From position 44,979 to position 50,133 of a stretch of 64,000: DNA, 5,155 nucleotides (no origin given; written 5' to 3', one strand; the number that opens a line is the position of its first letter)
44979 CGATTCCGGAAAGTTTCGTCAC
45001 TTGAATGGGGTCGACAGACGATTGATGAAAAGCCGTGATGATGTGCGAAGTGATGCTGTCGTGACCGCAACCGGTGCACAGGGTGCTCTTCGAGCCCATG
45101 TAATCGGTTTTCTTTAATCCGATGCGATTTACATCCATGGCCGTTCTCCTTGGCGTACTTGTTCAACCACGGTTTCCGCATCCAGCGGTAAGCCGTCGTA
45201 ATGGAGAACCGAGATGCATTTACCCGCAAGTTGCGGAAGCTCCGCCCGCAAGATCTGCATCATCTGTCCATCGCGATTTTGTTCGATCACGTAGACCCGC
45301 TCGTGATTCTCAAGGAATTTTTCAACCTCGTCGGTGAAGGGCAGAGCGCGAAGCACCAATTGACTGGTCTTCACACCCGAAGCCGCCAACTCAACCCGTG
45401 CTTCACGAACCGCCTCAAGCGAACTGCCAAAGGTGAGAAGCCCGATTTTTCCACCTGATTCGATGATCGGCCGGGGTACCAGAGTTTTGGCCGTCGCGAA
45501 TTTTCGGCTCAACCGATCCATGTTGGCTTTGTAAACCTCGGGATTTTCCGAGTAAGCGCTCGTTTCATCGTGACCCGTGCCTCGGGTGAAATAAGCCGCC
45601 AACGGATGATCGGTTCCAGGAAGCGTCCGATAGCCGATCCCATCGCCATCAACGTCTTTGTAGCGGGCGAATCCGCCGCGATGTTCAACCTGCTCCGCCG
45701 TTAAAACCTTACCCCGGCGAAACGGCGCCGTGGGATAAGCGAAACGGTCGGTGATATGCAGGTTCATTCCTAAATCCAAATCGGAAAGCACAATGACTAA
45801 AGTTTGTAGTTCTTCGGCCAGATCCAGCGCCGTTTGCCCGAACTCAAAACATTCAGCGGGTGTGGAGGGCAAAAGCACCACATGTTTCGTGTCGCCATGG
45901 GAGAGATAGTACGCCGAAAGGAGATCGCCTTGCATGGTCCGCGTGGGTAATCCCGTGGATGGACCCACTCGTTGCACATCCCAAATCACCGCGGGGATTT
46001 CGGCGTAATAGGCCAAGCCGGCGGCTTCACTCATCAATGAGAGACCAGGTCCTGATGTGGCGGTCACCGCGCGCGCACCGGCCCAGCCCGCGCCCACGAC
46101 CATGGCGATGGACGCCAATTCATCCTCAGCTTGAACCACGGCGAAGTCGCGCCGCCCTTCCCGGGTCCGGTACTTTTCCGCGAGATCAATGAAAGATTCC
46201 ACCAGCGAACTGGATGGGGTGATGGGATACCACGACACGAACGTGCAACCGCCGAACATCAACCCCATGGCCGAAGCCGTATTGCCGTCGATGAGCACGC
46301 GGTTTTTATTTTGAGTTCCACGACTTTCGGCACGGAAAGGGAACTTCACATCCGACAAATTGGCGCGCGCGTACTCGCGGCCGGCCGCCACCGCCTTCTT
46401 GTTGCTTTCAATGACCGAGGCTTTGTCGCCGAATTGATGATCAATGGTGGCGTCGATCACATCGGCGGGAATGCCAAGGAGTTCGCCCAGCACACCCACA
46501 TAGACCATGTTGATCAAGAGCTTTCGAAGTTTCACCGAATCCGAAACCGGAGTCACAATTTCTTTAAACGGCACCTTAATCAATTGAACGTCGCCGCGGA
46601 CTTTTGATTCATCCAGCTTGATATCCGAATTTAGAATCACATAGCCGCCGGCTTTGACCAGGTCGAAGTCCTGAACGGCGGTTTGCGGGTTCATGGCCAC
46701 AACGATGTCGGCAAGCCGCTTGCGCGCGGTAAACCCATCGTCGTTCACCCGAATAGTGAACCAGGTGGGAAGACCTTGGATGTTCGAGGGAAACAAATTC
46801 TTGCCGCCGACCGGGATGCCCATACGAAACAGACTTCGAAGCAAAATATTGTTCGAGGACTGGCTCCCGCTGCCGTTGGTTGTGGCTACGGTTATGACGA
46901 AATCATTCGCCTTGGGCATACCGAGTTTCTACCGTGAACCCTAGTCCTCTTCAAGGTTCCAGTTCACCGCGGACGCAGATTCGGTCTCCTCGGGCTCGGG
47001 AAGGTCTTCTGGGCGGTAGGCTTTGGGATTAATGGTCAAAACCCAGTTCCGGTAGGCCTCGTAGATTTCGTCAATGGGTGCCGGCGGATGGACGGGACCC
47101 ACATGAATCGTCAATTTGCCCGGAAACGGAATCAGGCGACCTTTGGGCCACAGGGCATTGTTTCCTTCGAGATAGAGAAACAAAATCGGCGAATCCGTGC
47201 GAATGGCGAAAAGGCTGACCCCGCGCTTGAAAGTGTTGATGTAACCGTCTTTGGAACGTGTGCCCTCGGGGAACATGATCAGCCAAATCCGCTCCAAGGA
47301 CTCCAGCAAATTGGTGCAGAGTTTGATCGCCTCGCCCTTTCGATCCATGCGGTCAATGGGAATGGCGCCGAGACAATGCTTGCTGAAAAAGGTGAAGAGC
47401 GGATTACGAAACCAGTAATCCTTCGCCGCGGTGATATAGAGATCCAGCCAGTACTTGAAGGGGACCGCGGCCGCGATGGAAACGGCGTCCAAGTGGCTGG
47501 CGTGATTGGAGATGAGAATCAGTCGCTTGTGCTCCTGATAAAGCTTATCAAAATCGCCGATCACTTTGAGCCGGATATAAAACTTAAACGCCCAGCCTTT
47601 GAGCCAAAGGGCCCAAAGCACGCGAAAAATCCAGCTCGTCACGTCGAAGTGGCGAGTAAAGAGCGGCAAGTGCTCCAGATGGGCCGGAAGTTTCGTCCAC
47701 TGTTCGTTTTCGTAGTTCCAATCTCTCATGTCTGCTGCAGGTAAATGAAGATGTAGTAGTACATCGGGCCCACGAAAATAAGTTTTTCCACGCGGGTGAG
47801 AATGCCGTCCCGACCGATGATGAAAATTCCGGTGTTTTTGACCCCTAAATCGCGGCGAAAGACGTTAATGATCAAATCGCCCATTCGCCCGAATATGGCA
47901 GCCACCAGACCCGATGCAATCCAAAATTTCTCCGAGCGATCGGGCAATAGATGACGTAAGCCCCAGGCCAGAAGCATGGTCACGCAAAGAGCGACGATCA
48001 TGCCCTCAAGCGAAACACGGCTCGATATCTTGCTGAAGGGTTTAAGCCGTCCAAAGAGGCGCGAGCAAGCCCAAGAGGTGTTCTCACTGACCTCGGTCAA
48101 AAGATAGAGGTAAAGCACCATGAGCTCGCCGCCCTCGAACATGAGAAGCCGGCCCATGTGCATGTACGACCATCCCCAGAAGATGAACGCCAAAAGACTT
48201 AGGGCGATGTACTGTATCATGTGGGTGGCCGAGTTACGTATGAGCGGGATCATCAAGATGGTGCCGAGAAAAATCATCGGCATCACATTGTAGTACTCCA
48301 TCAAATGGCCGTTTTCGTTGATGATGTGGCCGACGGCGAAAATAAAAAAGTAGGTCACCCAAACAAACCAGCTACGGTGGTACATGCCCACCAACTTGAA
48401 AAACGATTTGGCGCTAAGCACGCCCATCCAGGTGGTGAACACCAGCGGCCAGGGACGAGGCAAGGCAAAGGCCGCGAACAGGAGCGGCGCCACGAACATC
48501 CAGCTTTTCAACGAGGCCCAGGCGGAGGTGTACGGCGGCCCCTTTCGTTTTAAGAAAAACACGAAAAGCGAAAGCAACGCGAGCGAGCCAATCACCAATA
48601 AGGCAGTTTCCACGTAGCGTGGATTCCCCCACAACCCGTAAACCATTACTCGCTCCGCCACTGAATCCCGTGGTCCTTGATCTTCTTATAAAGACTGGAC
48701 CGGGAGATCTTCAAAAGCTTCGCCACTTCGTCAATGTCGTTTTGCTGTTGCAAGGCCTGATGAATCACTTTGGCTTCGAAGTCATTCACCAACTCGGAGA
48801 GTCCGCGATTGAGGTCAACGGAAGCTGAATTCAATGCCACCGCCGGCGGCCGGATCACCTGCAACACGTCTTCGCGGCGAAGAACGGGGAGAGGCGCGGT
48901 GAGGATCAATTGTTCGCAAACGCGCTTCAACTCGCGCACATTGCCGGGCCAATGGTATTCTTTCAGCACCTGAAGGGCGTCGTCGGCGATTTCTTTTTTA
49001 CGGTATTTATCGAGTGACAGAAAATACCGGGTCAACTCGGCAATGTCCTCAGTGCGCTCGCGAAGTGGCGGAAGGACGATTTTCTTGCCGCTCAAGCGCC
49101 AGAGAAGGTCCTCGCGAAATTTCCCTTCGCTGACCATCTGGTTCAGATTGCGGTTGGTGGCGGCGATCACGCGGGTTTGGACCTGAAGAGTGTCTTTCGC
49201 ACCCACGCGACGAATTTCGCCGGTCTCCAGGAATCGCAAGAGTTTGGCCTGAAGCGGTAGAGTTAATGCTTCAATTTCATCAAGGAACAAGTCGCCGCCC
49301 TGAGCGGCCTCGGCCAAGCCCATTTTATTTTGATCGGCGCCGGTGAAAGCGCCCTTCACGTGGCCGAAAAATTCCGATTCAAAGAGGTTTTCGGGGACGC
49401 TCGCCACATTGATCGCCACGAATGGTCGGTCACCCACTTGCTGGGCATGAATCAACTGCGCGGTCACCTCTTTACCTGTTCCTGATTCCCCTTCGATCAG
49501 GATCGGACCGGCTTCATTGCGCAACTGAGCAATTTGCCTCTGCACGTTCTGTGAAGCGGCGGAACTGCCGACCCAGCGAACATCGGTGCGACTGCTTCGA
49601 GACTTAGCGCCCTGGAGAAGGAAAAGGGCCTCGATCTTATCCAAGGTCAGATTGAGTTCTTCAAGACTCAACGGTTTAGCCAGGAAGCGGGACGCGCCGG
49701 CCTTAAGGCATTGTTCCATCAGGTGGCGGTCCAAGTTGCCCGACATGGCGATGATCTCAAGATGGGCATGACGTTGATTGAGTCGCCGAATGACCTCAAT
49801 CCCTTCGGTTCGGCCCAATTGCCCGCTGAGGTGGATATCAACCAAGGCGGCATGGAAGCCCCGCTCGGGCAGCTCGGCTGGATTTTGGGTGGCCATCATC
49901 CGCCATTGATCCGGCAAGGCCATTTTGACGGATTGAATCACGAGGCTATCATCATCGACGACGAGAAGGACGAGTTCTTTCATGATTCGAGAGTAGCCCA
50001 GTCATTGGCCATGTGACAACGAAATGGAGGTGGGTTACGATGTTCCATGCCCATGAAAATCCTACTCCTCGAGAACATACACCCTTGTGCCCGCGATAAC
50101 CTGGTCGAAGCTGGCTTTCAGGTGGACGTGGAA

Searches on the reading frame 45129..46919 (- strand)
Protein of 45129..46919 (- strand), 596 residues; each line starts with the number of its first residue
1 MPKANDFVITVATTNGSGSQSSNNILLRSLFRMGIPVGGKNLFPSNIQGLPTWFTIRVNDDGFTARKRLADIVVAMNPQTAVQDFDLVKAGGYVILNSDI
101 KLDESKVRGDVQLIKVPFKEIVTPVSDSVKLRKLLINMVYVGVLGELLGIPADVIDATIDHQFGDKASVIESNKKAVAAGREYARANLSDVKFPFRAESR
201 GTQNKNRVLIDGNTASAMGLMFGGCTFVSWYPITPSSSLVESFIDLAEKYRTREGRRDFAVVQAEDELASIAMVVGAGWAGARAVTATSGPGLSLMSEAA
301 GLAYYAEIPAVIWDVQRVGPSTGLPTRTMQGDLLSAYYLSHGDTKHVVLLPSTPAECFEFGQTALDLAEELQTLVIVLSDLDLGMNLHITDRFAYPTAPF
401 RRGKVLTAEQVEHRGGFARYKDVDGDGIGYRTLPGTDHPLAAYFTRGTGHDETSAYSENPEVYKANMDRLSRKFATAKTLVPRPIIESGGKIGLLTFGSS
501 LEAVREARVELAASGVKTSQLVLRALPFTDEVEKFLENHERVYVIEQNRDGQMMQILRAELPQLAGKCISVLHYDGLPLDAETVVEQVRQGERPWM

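Call 44: search_protein_families(library=ncbifam, proteins=[window:45129-46919:-], max_evalue=0.00001)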
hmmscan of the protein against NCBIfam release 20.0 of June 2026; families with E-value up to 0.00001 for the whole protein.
window:45129-46919:- (596 aa): 12 families
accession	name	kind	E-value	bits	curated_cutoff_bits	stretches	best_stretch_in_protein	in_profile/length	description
TIGR03710.1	OAFO_sf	subfamily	3.1e-170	567.5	482.75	1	6-588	1-561/561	2-oxoacid:acceptor oxidoreductase subunit alpha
NF041170.1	Oxoac_fdxalpha_Archa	equivalog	2.8e-100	336.5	800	2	110-589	139-620/636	2-oxoacid:ferredoxin oxidoreductase subunit alpha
NF006412.0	PRK08659.1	equivalog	2.4e-67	227.8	411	1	205-590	3-375/378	2-oxoacid:acceptor oxidoreductase subunit alpha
NF007206.0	PRK09627.1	equivalog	1.6e-49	168.8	579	1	208-559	4-346/375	2-oxoglutarate synthase subunit alpha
NF005507.0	PRK07119.1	subfamily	1.7e-37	129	399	1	206-384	3-174/352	3-methyl-2-oxobutanoate dehydrogenase subunit VorB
NF007201.0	PRK09622.1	equivalog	4.7e-18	65.3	590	1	207-385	10-177/405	2-oxoacid:ferredoxin oxidoreductase subunit alpha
NF045764.1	PhenlGlyoxDHPadG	equivalog_domain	6e-15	54.7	700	1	208-304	3-94/398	NADH-dependent phenylglyoxylate dehydrogenase subunit alpha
NF006232.0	PRK08366.1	equivalog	7.2e-14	51.2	646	1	206-318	6-113/394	2-ketoisovalerate ferredoxin oxidoreductase subunit alpha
NF040682.1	PorA_Arch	equivalog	8.1e-14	51.3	550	1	207-317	3-108/387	pyruvate synthase subunit PorA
TIGR03336.1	IOR_alpha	equivalog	1.9e-11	43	650.9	1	208-377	3-159/595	indolepyruvate ferredoxin oxidoreductase subunit alpha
NF006233.0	PRK08367.1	equivalog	6.1e-09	35.2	625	1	207-312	4-104/394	pyruvate ferredoxin oxidoreductase subunit alpha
NF006323.0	PRK08537.1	equivalog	9.8e-06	25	235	0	70-184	68-178/181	2-oxoacid:ferredoxin oxidoreductase subunit gamma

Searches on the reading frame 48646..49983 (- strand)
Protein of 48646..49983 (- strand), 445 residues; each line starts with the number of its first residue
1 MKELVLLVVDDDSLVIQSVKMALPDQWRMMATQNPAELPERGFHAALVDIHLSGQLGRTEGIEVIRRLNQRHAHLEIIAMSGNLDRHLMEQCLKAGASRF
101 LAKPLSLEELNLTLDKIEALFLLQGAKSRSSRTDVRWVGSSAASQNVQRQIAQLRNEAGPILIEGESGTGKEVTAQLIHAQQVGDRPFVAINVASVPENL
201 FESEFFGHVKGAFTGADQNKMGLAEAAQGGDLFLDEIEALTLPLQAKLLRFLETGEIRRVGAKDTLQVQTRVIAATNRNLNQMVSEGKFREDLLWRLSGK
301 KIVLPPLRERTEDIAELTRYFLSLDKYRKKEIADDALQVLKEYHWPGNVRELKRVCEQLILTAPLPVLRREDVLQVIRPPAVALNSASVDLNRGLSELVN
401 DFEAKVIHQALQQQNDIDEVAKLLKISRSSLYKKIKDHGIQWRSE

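Call 44: search_protein_families(library=ncbifam, proteins=[window:48646-49983:-], max_evalue=0.00001)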
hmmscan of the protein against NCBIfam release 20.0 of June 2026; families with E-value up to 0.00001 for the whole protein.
window:48646-49983:- (445 aa): 28 families (the best 25 are shown)
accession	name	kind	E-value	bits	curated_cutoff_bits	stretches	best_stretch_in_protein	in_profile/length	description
NF041552.1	TF_PrdR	equivalog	9.6e-89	298.2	795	1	109-437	243-575/577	sigma-54 dependent transcriptional regulator PrdR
TIGR01818.1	ntrC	equivalog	1.2e-87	294.6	558.6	1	7-421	2-423/463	nitrogen regulation protein NR(I)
NF008469.0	PRK11361.1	equivalog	2.6e-86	290.2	714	1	5-441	6-457/461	acetoacetate metabolism transcriptional regulator AtoC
TIGR02915.1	PEP_resp_reg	equivalog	1.1e-85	288.1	502.6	1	6-440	1-444/445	PEP-CTERM-box response regulator transcription factor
NF003451.0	PRK05022.1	equivalog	6.5e-80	269.3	476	1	128-440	183-510/512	nitric oxide reductase transcriptional regulator NorR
NF041946.1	LuxO_transreg_Vib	equivalog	3.7e-78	263.4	800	1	52-435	46-457/463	quorum-sensing sigma-54 dependent transcriptional regulator LuxO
TIGR01817.1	nifA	equivalog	9.4e-78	262.3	528.85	1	129-357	190-422/534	nif-specific transcriptional activator NifA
NF038308.1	RNA_repair_RtcR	equivalog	8.3e-76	255.9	650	1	137-420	182-474/530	RNA repair transcriptional activator RtcR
NF008176.1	PRK10923.1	equivalog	1.1e-73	248.4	620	1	3-363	3-371/469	nitrogen regulation protein NR(I)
TIGR02329.1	propionate_PrpR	equivalog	5.3e-72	243.1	499.2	1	136-436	213-525/526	propionate catabolism operon regulatory protein PrpR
TIGR02974.1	phageshock_pspF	equivalog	1.1e-69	235.3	443.55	1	138-363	2-233/336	phage shock protein operon transcriptional activator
NF050807.1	TransRegFlbDCaul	equivalog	2.8e-68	230.8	750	1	63-374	59-362/454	sigma-54-dependent transcriptional regulator FlbD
NF011953.0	PRK15424.1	equivalog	3.3e-68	230.6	703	1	128-438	212-534/538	propionate catabolism operon regulatory protein PrpR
NF007689.0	PRK10365.1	equivalog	3.1e-67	227.3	760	1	6-435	8-439/441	sigma-54-dependent response regulator transcription factor ZraR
NF011695.0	PRK15115.1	equivalog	1.1e-65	222.1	763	1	5-440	8-438/445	two-component system response regulator GlrR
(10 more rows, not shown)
